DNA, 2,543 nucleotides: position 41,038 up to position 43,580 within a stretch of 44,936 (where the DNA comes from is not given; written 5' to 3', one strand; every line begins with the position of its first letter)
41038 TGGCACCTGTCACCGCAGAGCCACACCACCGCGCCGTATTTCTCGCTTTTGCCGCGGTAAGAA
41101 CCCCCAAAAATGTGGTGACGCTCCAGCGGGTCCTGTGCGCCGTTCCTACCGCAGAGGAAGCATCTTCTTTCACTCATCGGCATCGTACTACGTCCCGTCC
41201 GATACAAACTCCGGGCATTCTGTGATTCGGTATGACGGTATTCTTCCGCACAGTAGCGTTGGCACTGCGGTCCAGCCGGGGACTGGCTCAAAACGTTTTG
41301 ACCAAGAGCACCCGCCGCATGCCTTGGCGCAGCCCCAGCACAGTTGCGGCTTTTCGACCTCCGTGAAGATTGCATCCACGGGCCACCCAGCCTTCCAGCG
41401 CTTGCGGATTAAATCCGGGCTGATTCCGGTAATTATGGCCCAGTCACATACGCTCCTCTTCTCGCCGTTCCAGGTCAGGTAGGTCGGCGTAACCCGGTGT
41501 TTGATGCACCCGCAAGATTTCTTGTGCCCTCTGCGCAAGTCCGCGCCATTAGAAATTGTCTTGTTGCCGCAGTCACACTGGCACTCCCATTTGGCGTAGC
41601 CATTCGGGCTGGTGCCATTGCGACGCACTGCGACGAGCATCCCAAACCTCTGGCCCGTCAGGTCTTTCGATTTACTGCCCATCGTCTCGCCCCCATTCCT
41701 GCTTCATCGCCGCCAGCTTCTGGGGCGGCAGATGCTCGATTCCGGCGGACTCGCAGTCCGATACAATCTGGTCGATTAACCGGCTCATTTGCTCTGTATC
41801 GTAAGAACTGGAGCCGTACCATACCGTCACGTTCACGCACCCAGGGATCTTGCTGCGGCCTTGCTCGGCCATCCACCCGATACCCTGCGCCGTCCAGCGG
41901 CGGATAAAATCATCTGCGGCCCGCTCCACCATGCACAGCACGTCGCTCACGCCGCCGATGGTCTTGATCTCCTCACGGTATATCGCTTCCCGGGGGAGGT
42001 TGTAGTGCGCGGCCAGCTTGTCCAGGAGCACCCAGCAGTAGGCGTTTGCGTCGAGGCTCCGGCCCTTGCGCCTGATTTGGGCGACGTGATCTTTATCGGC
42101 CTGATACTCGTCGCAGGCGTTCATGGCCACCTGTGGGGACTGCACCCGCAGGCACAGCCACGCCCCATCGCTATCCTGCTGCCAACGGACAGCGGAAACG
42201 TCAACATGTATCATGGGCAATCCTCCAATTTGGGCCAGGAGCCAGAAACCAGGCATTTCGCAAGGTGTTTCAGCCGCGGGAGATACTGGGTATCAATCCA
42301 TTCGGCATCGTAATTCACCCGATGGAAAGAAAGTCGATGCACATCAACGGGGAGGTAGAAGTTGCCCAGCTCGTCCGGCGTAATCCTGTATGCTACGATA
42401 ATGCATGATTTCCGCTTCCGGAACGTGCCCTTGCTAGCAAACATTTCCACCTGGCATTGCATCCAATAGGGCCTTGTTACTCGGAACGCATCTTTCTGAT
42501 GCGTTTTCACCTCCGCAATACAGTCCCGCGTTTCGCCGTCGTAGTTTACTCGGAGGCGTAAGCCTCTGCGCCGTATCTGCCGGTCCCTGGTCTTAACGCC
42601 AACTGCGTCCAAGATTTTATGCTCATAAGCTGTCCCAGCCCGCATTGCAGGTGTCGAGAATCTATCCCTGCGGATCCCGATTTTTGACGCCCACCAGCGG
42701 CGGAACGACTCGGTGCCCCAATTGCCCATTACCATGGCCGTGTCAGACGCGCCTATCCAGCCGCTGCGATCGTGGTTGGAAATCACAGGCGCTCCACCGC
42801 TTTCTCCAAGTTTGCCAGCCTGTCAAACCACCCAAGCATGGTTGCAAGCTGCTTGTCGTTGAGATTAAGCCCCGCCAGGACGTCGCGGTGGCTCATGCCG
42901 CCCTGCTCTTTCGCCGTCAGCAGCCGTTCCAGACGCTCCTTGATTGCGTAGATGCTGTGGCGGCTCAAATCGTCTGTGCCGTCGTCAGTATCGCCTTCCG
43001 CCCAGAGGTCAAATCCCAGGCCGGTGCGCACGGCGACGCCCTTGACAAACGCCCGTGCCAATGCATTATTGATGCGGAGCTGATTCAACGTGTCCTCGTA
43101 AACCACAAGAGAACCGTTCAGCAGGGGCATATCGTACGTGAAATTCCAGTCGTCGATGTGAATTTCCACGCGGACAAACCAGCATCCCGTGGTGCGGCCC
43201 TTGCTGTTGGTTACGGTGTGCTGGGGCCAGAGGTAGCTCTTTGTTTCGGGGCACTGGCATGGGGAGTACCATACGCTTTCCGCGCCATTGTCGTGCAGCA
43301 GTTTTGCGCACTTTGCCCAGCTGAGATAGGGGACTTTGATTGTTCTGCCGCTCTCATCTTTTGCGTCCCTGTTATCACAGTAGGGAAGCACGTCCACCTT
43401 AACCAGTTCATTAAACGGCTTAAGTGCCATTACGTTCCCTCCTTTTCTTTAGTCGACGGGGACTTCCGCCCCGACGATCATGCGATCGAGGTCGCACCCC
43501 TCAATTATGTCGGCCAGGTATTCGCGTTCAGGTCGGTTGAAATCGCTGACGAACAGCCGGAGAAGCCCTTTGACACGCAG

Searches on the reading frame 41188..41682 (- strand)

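Call 24: search_protein_families(library=phrogs, max_evalue=0.001, proteins=[window:41188-41682:-])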
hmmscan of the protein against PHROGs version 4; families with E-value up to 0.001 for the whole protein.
window:41188-41682:- (164 aa): 3 families
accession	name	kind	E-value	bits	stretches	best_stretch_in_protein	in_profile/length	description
phrog_374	-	DNA, RNA and nucleotide metabolism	3.5e-19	70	1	3-75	192-280/617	HNH endonuclease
phrog_3377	-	DNA, RNA and nucleotide metabolism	3.7e-06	27.9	1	65-113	96-144/196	HNH endonuclease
phrog_22195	-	unknown function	7.1e-05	23.6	1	4-66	6-64/148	-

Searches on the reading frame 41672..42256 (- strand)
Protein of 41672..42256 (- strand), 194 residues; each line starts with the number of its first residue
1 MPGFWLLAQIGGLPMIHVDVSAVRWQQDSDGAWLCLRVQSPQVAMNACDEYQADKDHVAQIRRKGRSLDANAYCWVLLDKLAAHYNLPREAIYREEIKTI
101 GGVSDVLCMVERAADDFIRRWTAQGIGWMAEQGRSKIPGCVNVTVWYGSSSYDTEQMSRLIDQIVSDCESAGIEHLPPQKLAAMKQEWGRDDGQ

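Call 24: search_protein_families(library=phrogs, max_evalue=0.001, proteins=[window:41672-42256:-])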
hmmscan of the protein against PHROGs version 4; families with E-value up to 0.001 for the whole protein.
window:41672-42256:- (194 aa): 1 family
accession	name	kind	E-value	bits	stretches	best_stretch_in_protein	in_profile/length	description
phrog_72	-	DNA, RNA and nucleotide metabolism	2.6e-14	54.6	1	49-190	33-157/161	NinB/ Orf homologous recombination mediator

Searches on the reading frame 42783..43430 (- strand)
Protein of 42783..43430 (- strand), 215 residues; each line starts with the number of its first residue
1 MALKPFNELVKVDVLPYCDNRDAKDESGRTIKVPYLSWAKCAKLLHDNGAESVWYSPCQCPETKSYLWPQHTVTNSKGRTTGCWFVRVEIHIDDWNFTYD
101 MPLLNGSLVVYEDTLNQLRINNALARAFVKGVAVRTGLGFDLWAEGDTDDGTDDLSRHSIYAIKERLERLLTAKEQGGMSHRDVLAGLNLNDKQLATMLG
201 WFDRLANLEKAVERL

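Call 24: search_protein_families(library=phrogs, max_evalue=0.001, proteins=[window:42783-43430:-])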
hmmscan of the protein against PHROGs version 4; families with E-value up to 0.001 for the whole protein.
window:42783-43430:- (215 aa): 2 families
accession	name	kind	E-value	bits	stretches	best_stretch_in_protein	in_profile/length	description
phrog_659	-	DNA, RNA and nucleotide metabolism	7.5e-09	36.5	1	23-181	15-168/205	Sak-like ssDNA annealing protein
phrog_8492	-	DNA, RNA and nucleotide metabolism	1.7e-07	32.1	1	30-150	38-157/269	Sak-like ssDNA annealing protein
